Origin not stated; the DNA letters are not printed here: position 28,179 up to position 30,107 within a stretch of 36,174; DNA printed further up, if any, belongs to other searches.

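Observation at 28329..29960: Single-chain MutS-like + MutE-like protein with a C-x-H-x-x-G in place of the D-x-H-x-x-G cobalamin motif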

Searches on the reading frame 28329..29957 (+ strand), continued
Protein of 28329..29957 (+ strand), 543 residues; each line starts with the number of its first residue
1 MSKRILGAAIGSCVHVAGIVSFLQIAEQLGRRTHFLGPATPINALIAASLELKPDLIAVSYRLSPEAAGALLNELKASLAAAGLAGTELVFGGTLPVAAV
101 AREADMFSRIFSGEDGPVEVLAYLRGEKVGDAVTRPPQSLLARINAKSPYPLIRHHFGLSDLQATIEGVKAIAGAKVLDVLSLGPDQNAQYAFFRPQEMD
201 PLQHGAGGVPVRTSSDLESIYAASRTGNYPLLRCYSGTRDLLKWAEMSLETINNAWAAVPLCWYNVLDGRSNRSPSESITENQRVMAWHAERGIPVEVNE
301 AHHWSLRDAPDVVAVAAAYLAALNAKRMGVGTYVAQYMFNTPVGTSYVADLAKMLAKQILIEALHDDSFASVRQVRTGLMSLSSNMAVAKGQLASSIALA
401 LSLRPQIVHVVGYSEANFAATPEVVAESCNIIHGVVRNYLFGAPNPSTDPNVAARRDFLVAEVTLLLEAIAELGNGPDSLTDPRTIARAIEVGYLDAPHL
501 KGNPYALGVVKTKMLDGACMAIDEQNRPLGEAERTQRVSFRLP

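Call 9: search_solved_structures(query=A1, max_evalue=10, show_alignments=4)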
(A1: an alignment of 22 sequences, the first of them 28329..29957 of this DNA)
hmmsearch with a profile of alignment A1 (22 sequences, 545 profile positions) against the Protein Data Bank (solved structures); distinct sequences matched with E-value up to 10: 22.
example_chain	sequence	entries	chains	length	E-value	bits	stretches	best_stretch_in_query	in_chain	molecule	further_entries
4jgi_A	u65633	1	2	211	9.6e-08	33.9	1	2-106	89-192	Putative uncharacterized protein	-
3kow_A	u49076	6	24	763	2.2e-07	32.8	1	4-138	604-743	D-ornithine aminomutase E component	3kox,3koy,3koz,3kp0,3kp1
2yxb_A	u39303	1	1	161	0.00011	23.8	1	3-127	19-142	Coenzyme B12-dependent mutase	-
1y80_A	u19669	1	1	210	0.00012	23.7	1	4-105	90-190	Predicted cobalamin binding protein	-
7xcn_M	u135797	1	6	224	0.00019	23.1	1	23-117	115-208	Trimethylamine methyltransferase corrinoid protein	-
1be1_A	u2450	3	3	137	0.0023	19.5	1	2-99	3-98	GLUTAMATE MUTASE | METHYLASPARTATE MUTASE S CHAIN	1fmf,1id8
1xrs_B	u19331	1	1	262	0.011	17.2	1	4-107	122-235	D-lysine 5,6-aminomutase beta subunit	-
1bmt_A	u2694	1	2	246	0.053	15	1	4-104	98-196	METHIONINE SYNTHASE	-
4r3u_C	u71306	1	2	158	0.072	14.6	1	4-104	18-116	2-hydroxyisobutyryl-CoA mutase small subunit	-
3bul_A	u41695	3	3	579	0.21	13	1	4-104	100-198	Methionine synthase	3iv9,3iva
1i9c_A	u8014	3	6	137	0.25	12.8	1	2-99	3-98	GLUTAMATE MUTASE | Glutamate mutase sigma subunit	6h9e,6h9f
8j2w_A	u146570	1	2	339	0.5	11.8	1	27-63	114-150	Cobalamin-binding protein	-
8g3h_A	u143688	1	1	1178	0.5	11.8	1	4-118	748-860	Methionine synthase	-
8j2x_A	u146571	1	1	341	0.5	11.8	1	27-63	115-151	Cobalamin-binding protein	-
1k7y_A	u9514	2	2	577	0.7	11.3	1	30-104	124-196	methionine synthase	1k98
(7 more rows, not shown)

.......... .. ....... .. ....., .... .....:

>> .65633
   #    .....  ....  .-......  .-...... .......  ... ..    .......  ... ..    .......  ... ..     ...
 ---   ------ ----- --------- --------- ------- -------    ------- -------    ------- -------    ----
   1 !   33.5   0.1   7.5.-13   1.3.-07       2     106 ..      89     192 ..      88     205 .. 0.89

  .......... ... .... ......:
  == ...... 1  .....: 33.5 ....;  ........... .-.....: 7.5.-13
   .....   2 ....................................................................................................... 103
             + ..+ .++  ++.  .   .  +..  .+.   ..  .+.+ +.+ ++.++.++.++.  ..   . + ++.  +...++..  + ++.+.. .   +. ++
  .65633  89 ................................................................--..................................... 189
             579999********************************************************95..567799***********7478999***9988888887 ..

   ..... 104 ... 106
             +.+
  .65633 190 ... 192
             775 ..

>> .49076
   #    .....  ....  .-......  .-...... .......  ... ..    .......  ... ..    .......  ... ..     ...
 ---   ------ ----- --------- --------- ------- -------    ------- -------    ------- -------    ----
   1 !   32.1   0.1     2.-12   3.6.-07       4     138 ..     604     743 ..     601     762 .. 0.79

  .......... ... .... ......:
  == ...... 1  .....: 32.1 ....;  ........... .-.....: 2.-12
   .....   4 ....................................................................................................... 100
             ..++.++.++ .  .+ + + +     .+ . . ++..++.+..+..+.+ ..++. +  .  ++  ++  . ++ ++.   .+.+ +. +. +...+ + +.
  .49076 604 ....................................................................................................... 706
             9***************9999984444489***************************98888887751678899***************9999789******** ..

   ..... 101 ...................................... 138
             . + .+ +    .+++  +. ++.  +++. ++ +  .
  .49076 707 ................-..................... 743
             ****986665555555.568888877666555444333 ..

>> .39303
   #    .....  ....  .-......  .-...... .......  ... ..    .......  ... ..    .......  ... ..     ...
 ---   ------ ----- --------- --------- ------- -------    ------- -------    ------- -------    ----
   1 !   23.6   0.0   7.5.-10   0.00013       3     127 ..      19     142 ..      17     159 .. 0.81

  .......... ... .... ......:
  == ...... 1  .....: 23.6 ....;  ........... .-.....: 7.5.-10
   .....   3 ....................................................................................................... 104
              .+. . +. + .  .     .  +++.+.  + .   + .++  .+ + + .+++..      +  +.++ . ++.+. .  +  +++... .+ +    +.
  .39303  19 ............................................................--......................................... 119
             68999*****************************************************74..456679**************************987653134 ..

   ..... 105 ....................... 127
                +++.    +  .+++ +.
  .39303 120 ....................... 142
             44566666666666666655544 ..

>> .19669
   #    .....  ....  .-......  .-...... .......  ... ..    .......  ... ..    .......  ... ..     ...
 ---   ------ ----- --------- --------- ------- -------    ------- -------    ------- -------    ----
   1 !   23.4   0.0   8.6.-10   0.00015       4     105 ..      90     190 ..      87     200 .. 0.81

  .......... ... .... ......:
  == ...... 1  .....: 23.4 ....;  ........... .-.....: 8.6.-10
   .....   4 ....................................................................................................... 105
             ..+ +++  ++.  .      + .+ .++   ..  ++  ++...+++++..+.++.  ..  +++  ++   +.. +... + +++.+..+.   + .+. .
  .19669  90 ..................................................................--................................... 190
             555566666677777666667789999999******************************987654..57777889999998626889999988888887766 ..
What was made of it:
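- Checked: A family profile hits solved corrinoid domains (4jgi, 3kow, 2yxb, 1y80, GlmS 1be1), with the C-x-H-x-x-G column on their D-x-H-x-x-G (call 9).
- The B12 domain profile also hits corrinoid methyltransferase proteins 4jgi, 1y80 and 7xcn (call 9).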

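Call 11: find_encoding_contigs(protein=P0030, flank=8000, max_places=2)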
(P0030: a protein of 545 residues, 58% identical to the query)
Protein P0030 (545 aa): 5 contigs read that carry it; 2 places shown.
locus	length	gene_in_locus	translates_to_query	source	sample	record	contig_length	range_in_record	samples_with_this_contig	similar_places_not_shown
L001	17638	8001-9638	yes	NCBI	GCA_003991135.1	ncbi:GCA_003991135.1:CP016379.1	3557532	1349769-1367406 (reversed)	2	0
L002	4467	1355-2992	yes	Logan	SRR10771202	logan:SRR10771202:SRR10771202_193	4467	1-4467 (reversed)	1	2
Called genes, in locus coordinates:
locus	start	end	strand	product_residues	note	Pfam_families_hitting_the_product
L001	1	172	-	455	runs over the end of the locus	PF00850:Hist_deacetyl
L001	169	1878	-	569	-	PF05378:Hydant_A_N, PF01968:Hydantoinase_A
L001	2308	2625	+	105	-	PF03819:MazG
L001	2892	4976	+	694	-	PF00009:GTP_EFTU, PF03144:GTP_EFTU_D2, PF22042:EF-G_D2, PF14492:EFG_III, PF03764:EFG_IV, PF00679:EFG_C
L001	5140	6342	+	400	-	PF14690:Zn_ribbon_ISL3, PF13542:HTH_Tnp_ISL3, PF01610:DDE_Tnp_ISL3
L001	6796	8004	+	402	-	PF01210:NAD_Gly3P_dh_N (weak), PF02558:ApbA (weak), PF03446:NAD_binding_2 (weak), PF02317:Octopine_DH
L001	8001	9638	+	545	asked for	PF02310:B12-binding, PF06368:Met_asp_mut_E (weak)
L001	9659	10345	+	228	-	PF00027:cNMP_binding, PF13545:HTH_Crp_2, PF00325:Crp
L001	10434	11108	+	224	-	PF01077:NIR_SIR, PF12837:Fer4_6 (faint), PF12797:Fer4_2 (faint), PF00037:Fer4 (weak), PF13237:Fer4_10 (weak), PF14697:Fer4_21 (weak), PF12838:Fer4_7, PF13187:Fer4_9 (weak)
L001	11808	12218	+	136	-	-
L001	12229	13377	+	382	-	PF12704:MacB_PCD, PF02687:FtsX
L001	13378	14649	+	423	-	PF02687:FtsX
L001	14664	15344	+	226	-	PF02463:SMC_N (faint), PF00005:ABC_tran, PF13304:AAA_21 (faint)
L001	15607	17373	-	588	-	PF05833:NFACT_N, PF05670:NFACT-R_1, PF18297:NFACT-R_2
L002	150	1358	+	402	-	PF01210:NAD_Gly3P_dh_N (weak), PF02558:ApbA (weak), PF03446:NAD_binding_2 (weak), PF02317:Octopine_DH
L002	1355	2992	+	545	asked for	PF02310:B12-binding, PF06368:Met_asp_mut_E (weak)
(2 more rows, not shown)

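Call 12: find_encoding_contigs(protein=P0035, flank=8000, max_places=2)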
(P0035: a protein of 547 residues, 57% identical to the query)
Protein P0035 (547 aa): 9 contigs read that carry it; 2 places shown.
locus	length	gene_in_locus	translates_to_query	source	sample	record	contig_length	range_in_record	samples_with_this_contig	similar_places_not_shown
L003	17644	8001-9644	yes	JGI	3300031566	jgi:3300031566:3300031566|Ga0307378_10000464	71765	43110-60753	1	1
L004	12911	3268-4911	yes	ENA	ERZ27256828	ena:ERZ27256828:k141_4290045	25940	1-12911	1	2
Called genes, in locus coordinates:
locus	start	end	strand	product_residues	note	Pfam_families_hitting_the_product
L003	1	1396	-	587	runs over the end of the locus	PF22148:Fervidolysin_NPro-like, PF00082:Peptidase_S8, PF17957:Big_7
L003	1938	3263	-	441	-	PF00437:T2SSE, PF13604:AAA_30 (faint)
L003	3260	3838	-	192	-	PF04542:Sigma70_r2, PF08281:Sigma70_r4_2, PF04545:Sigma70_r4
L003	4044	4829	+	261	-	-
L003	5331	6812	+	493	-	PF13522:GATase_6, PF13537:GATase_7, PF00733:Asn_synthase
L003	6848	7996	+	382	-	PF01210:NAD_Gly3P_dh_N (weak), PF03446:NAD_binding_2 (weak), PF02317:Octopine_DH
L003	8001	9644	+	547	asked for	PF02310:B12-binding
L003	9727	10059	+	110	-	PF00085:Thioredoxin, PF00578:AhpC-TSA (weak), PF13098:Thioredoxin_2, PF13905:Thioredoxin_8 (faint)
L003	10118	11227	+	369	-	PF03215:Rad17 (weak), PF00005:ABC_tran, PF13304:AAA_21 (faint), PF17912:OB_MalK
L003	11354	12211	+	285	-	PF01370:Epimerase, PF04321:RmlD_sub_bind, PF01073:3Beta_HSD, PF16363:GDP_Man_Dehyd, PF13460:NAD_binding_10 (weak), PF02719:Polysacc_synt_2, PF07993:NAD_binding_4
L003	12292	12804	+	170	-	-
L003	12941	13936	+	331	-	PF02653:BPD_transp_2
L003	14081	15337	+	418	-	-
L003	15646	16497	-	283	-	PF00528:BPD_transp_1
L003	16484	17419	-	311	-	PF00528:BPD_transp_1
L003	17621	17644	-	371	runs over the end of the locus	PF13439:Glyco_transf_4, PF20706:GT4-conflict, PF00534:Glycos_transf_1, PF13692:Glyco_trans_1_4, PF13524:Glyco_trans_1_2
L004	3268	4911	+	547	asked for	PF02310:B12-binding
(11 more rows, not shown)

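Call 13: find_encoding_contigs(protein=P0088, flank=8000, max_places=2)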
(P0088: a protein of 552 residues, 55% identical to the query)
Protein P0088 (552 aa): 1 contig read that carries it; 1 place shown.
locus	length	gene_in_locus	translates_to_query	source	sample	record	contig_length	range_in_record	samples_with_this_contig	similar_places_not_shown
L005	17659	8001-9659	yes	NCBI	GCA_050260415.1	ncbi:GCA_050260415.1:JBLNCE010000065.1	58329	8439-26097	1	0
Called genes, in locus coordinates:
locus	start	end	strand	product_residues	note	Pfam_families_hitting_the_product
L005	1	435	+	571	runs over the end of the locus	PF00890:FAD_binding_2, PF01266:DAO (faint), PF07992:Pyr_redox_2 (weak), PF02910:Succ_DH_flav_C (faint)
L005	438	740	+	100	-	PF12837:Fer4_6 (faint), PF13237:Fer4_10 (weak), PF25160:LdpA_Fe-S-bd (faint), PF12800:Fer4_4 (faint), PF12838:Fer4_7, PF13187:Fer4_9, PF13484:Fer4_16 (faint), PF00037:Fer4 (weak)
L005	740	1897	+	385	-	PF14306:PUA_2, PF01747:ATP-sulfurylase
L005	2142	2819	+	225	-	PF09560:Spore_YunB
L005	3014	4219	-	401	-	PF18990:DUF5723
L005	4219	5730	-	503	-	-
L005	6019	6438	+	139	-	PF01814:Hemerythrin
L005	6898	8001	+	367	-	PF01210:NAD_Gly3P_dh_N, PF03446:NAD_binding_2 (weak), PF03807:F420_oxidored (weak), PF02317:Octopine_DH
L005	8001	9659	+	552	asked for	PF02310:B12-binding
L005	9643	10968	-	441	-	PF00512:HisKA, PF02518:HATPase_c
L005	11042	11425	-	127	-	PF00072:Response_reg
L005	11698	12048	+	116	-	-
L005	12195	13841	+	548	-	PF01663:Phosphodiest, PF01676:Metalloenzyme (weak), PF00884:Sulfatase (weak)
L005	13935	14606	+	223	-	PF01226:Form_Nir_trans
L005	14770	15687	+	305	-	PF02729:OTCace_N, PF00185:OTCace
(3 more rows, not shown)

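Call 19: predict_structure(alignment_id=A1)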
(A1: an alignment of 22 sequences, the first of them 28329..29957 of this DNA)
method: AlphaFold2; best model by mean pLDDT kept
length: 543 residues; sequences in the alignment: 22
mean_pLDDT: 84.8   pTM: 0.81
mean pLDDT of the five models: 84.8, 83.7, 83.7, 81.4, 80.8
residues with pLDDT >= 90: 234; 70-90: 246; 50-70: 54; < 50: 9
segments of 3 or more residues with pLDDT < 50: 130-132
pLDDT, mean of each block of 10 residues (from residue 1): 87 86 87 93 96 95 92 95 92 92 92 78 72 71 88 89 93 92 77 78 67 87 89 77 84 77 58 81 90 83 60 91 93 86 67 94 97 81 75 83 91 71 91 81 81 95 96 90 91 87 84 86 92 85 55
secondary structure, 60 per line:
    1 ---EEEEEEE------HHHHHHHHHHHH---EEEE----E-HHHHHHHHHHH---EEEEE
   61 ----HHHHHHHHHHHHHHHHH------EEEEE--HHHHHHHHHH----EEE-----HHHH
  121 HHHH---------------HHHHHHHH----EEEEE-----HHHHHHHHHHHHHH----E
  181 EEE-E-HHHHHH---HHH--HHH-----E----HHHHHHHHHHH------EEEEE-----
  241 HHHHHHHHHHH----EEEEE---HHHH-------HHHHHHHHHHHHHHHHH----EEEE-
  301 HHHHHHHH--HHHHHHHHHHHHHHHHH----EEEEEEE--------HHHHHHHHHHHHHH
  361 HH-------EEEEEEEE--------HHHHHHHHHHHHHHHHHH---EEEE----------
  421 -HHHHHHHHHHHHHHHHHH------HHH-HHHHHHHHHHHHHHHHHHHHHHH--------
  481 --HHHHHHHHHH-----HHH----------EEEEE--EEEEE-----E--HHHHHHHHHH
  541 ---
elements in order: E4-10 H17-28 E32-35 H42-52 E56-60 H65-81 E88-92 H95-104 E109-111 H117-124 H140-147 E152-156 H162-175 E180-183 H187-192 H214-224 E231-235 H241-251 E256-260 H264-267 H275-291 E296-299 H301-308 H311-327 E332-338 H347-362 E370-377 H386-403 E407-410 H422-439 H450-472 H483-492 E511-515 E518-522 H531-540
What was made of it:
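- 28704..28775 (+): Low-confidence linker between the two domains (aa about 126-149). pLDDT dip at residues 110-140, below 50 at 130-132 (call 19)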

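Call 21: fold_search(model_id=the predicted structure, library=pdb)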
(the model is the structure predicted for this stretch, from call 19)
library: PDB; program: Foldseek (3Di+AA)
matches with E <= 10: 1348; with E <= 0.001: 106
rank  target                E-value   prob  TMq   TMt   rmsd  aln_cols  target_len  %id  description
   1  6h9e_B                3.5e-17  1.00  0.60  0.66   8.2       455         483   18  Structure of glutamate mutase reconstituted with homo-coenzyme B12 (released 2019-08-14)
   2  1cb7_B                4.4e-17  1.00  0.61  0.68   5.6       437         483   18  GLUTAMATE MUTASE FROM CLOSTRIDIUM COCHLEARIUM RECONSTITUTED WITH METHYL-COBALAMIN (released 2000-02-28)
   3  3kow_A                1.0e-11  1.00  0.50  0.38   3.7       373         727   15  Crystal Structure of ornithine 4,5 aminomutase backsoaked complex (released 2010-01-26)
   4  3kp1_A                1.8e-11  1.00  0.52  0.40  12.1       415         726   14  Crystal structure of ornithine 4,5 aminomutase (Resting State) (released 2010-01-26)
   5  3kow_B                4.3e-11  1.00  0.51  0.39   4.6       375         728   14  Crystal Structure of ornithine 4,5 aminomutase backsoaked complex (released 2010-01-26)
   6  3kp0_A                1.4e-10  1.00  0.52  0.49   4.4       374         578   15  Crystal Structure of ORNITHINE 4,5 AMINOMUTASE in complex with 2,4-diaminobutyrate (DAB) (Aerobic) (released 2010-01-26)
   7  8t0v_A                1.1e-09  1.00  0.48  0.50  25.1       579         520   13  Closed state of lysine 5,6-aminomutase from Thermoanaerobacter tengcongensis (released 2024-07-03)
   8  1xrs_A                1.2e-09  1.00  0.50  0.52  20.8       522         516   14  Crystal structure of Lysine 5,6-Aminomutase in complex with PLP, cobalamin, and 5'-deoxyadenosine (released 2004-11-09)
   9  5cjv_B                4.4e-08  1.00  0.22  0.11  29.5       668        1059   11  Isobutyryl-CoA mutase fused with bound adenosylcobalamin, GDP, Mg (holo-IcmF/GDP), and substrate isovaleryl-coenzyme A (released 2015-09-09)
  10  5cju_B                4.7e-08  1.00  0.22  0.11  29.6       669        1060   11  Isobutyryl-CoA mutase fused with bound adenosylcobalamin, GDP, Mg (holo-IcmF/GDP), and substrate n-butyryl-coenzyme A (released 2015-09-09)
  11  5cjt_B                6.1e-08  1.00  0.22  0.11  29.2       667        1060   11  Isobutyryl-CoA mutase fused with bound adenosylcobalamin, GDP, Mg (holo-IcmF/GDP), and substrate isobutyryl-coenzyme A (released 2015-09-09)
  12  8gju_J                9.0e-08  1.00  0.44  0.35  13.7       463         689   15  Crystal structure of human methylmalonyl-CoA mutase (MMUT) in complex with methylmalonic acidemia type A protein (MMAA (released 2023-08-09)
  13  4xc6_B                9.5e-08  1.00  0.22  0.11  29.6       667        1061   11  Isobutyryl-CoA mutase fused with bound adenosylcobalamin, GDP, and Mg (holo-IcmF/GDP) (released 2015-02-11)
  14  8gju_L                1.5e-07  1.00  0.44  0.36  13.9       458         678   15  Crystal structure of human methylmalonyl-CoA mutase (MMUT) in complex with methylmalonic acidemia type A protein (MMAA (released 2023-08-09)
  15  8gju_H                1.5e-07  1.00  0.43  0.36  13.8       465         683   15  Crystal structure of human methylmalonyl-CoA mutase (MMUT) in complex with methylmalonic acidemia type A protein (MMAA (released 2023-08-09)
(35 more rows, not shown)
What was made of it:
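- On Adenosylcobalamin-dependent isomerases, base-off/His-on class: All top structural neighbours are AdoCbl isomerases: GlmE, OraE, KamD, MCM, IcmF, HCM (calls 19, 21).
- Closest known: IcmF. Same: These enzymes appear among the Foldseek hits (call 21).
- Checked: Best Foldseek PDB matches are GlmE 6h9e_B/1cb7_B (E about 4e-17, TM 0.66-0.68) for the C-terminal part and GlmS 1i9c_A for the N-terminal part (calls 19, 21).
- The best structural match is GlmE plus GlmS (call 21). Identity to GlmE is 18% (call 21). OraE (3kow) and KamD (1xrs, 8t0v) are the next best structural matches, E 1e-11 to 1e-9 (call 21). GlmE is a clearly better match than the aminomutase barrels (call 21).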
